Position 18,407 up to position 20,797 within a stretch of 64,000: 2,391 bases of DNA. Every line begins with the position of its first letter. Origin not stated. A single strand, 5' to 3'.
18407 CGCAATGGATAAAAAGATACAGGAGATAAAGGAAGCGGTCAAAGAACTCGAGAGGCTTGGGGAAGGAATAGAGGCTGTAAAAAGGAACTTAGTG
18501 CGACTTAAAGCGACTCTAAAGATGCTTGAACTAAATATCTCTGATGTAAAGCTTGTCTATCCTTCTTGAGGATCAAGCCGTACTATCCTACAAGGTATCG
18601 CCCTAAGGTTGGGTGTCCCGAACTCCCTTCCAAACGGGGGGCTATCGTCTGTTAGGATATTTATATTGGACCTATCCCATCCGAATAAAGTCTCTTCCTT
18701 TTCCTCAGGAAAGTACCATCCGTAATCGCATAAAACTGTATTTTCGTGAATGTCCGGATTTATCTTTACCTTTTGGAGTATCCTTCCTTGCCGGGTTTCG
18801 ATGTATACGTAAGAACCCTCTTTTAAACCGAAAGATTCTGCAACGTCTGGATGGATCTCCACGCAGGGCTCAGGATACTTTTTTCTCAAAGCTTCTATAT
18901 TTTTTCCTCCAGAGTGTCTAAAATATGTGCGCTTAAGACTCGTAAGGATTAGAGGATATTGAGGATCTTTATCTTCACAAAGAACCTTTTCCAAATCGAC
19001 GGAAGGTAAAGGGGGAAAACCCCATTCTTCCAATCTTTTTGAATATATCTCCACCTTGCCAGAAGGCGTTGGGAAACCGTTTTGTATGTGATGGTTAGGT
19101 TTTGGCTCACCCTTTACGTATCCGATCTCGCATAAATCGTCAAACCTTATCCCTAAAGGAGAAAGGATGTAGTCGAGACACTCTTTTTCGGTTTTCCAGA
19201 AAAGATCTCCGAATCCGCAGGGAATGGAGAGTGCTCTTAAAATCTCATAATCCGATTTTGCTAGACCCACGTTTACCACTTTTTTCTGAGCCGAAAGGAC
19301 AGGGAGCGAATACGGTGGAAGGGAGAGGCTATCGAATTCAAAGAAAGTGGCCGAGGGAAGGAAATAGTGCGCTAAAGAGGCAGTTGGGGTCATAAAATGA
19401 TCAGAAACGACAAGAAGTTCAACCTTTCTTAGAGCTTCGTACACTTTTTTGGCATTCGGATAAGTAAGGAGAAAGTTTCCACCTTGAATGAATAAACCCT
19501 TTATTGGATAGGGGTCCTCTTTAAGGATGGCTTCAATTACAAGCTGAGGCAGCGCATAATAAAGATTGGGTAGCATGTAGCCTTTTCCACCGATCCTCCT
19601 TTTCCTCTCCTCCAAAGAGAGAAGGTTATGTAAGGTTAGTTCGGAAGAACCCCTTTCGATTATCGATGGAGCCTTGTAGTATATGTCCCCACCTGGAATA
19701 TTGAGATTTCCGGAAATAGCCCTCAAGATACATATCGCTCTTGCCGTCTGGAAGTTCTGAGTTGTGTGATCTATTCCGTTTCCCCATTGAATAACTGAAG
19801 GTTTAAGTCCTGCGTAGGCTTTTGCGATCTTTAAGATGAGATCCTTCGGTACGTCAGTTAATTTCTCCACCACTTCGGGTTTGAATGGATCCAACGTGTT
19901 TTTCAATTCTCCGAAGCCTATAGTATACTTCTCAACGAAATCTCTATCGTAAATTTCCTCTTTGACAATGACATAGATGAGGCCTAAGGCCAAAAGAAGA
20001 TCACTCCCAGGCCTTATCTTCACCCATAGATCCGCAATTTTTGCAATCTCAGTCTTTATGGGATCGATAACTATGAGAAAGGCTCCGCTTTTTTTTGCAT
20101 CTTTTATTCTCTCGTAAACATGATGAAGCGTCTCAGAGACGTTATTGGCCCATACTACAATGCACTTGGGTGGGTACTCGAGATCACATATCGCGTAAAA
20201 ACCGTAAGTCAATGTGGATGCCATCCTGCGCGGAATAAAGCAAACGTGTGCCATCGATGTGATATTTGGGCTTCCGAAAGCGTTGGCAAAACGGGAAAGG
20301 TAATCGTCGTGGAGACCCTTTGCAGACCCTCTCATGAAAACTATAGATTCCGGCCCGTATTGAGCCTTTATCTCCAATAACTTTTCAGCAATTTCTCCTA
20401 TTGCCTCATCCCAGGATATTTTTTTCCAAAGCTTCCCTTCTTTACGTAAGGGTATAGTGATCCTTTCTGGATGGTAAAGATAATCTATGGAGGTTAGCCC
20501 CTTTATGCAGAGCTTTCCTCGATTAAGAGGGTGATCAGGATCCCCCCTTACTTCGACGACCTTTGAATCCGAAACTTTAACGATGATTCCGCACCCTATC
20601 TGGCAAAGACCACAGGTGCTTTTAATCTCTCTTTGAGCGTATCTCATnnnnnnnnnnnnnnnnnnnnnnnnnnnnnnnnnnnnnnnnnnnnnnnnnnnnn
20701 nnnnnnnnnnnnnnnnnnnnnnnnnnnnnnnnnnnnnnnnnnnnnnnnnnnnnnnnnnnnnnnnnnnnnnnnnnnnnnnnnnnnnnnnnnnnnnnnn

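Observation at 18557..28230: A 9.7-kb operon of unassigned chemistry: GntR, TAXI-TRAP importer, F-x-H amidohydrolase, AprA-like flavoprotein, mini-ferredoxin, HxH amidohydrolase and a cytoplasmic Mo/W enzyme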

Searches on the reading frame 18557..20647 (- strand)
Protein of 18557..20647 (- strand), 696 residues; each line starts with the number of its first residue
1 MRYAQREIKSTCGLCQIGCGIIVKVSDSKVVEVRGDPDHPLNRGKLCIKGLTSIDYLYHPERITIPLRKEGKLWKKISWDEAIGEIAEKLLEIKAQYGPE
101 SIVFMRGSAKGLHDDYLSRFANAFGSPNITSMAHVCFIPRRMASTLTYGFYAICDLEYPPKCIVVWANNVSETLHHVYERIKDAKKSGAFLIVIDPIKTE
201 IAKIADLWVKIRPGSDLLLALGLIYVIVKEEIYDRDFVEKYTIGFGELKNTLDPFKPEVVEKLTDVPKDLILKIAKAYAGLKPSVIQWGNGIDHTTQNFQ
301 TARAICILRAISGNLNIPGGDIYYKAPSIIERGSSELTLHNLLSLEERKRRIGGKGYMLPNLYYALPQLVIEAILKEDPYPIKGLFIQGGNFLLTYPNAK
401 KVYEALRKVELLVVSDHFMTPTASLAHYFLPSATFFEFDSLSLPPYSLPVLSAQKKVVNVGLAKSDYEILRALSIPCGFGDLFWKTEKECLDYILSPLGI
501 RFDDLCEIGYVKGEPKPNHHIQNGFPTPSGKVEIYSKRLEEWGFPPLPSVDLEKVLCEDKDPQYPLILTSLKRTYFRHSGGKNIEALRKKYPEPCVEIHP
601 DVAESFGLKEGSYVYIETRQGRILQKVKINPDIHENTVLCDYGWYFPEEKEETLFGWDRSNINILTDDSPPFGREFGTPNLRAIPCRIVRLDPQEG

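Call 3: search_protein_families(library=pfam, proteins=[window:18557-20647:-])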
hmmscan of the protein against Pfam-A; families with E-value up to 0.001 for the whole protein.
window:18557-20647:- (696 aa): 3 families
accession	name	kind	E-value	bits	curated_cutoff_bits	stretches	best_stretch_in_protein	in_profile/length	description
PF00384.28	Molybdopterin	-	1.5e-39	136.4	24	1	62-474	1-351/353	Molybdopterin oxidoreductase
PF04879.21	Molybdop_Fe4S4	-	7.6e-18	64.7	22.7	1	7-59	3-55/55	Molybdopterin oxidoreductase Fe4S4 domain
PF01568.27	Molydop_binding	-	1.4e-15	57.7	26.8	1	566-668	1-95/110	Molydopterin dinucleotide binding domain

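Call 4: search_protein_families(library=ncbifam, proteins=[window:18557-20647:-])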
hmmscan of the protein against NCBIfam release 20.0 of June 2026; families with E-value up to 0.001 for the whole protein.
window:18557-20647:- (696 aa): 27 families (the best 25 are shown)
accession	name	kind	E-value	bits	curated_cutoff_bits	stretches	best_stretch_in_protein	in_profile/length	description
TIGR01591.1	Fdh-alpha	equivalog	3.6e-107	359.1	666.25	1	11-646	2-645/672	formate dehydrogenase subunit alpha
NF012032.0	PRK15488.1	equivalog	2.5e-94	316.8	694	2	5-484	41-535/759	thiosulfate reductase PhsA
NF047855.1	AssmNtatRedNasC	equivalog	1.4e-70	238.4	1100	2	5-315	18-336/708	assimilatory nitrate reductase catalytic subunit NasC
TIGR02166.1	dmsA_ynfE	subfamily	3.6e-58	197.3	777.7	2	12-321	49-397/794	DMSO/selenate family reductase complex A subunit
TIGR01553.1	formate-DH-alph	equivalog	9.2e-50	169.3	814.2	3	7-243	44-305/1009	formate dehydrogenase-N subunit alpha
TIGR00509.1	bisC_fam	subfamily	5e-48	163.9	1017.55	2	170-484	186-517/772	molybdopterin guanine dinucleotide-containing S/N-oxide reductase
TIGR03479.1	DMSO_red_II_alp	subfamily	8.5e-46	156.5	984.75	3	43-241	101-306/913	molybdopterin-dependent oxidoreductase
NF041783.2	mnquin_red_QrcB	equivalog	3.2e-40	138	440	2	5-320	50-364/695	menaquinone reductase molybdopterin-binding-like subunit QrcB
NF041323.1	Nitr_red_NasA_Halo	equivalog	2.1e-39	135.6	1000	2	15-319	3-309/673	assimilatory nitrate reductase NasA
NF041513.1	formate_DH_Act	exception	9.8e-37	126.3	1400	1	4-242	39-295/1067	formate dehydrogenase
NF010055.0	PRK13532.1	equivalog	1.3e-36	126.2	904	2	9-242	44-291/830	nitrate reductase catalytic subunit NapA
NF041884.1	selenate_YnfF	exception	2e-34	118.6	1650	2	8-322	46-398/798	selenate/tellurate reductase subunit YnfF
NF041885.1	selenate_YnfE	exception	3.3e-34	117.8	1675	1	14-321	52-404/805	selenate/tellurate reductase subunit YnfE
TIGR01706.1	NAPA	equivalog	4.1e-34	118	930.55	1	9-242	44-291/830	periplasmic nitrate reductase subunit alpha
NF011566.1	PRK14990.1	exception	8.9e-34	116.6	1600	2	9-437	60-534/814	dimethylsulfoxide reductase subunit A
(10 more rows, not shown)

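Call 8: search_solved_structures(query=window:18557-20647:-, max_evalue=1e-10)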
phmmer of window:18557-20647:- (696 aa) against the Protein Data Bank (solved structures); distinct sequences matched with E-value up to 1e-10: 47.
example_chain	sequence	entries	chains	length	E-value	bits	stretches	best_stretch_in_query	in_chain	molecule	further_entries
2e7z_A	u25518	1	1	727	7.6e-96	325.1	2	11-357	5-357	Acetylene hydratase Ahy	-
7qv7_S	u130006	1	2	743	1.8e-73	251.1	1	5-643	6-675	Hydrogen dependent carbon dioxide reductase subunit FdhF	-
2vpw_A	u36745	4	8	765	2.3e-70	240.8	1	5-632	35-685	THIOSULFATE REDUCTASE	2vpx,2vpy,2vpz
9t1s_L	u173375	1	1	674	9.8e-65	222.2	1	9-642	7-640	formate dehydrogenase (coenzyme F420)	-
7bkb_D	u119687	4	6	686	1.1e-62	215.5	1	7-634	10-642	Formate dehydrogenase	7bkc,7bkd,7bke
9vap_A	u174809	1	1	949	2e-55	191.4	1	5-322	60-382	Formate dehydrogenase molybdopterin-binding subunit FdhA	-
1aa6_A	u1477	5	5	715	2.2e-53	184.7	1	7-646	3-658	FORMATE DEHYDROGENASE H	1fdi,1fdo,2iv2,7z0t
9wxb_B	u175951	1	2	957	3.1e-50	174.3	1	5-479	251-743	Formate dehydrogenase alpha subunit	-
7vw6_A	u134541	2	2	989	6e-49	170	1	3-635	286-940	Formate dehydrogenase | Tungsten-containing formate dehydrogenase alpha subunit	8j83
7e5z_A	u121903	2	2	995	6.1e-49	170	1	3-635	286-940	Formate dehydrogenase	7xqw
6tg9_A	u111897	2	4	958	1.9e-44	155.2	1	5-633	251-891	Formate dehydrogenase subunit alpha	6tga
2jio_A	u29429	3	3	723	1.4e-41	145.6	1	5-323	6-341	PERIPLASMIC NITRATE REDUCTASE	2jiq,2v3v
2jim_A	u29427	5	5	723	7e-41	143.4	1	5-323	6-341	PERIPLASMIC NITRATE REDUCTASE | PROTEIN (PERIPLASMIC NITRATE REDUCTASE)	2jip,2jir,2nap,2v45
8rqz_C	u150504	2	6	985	6.7e-40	140.1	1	6-629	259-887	Probable oxidoreductase YjgC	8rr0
9gzq_A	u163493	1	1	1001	7.1e-40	140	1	6-629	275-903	Probable oxidoreductase YjgC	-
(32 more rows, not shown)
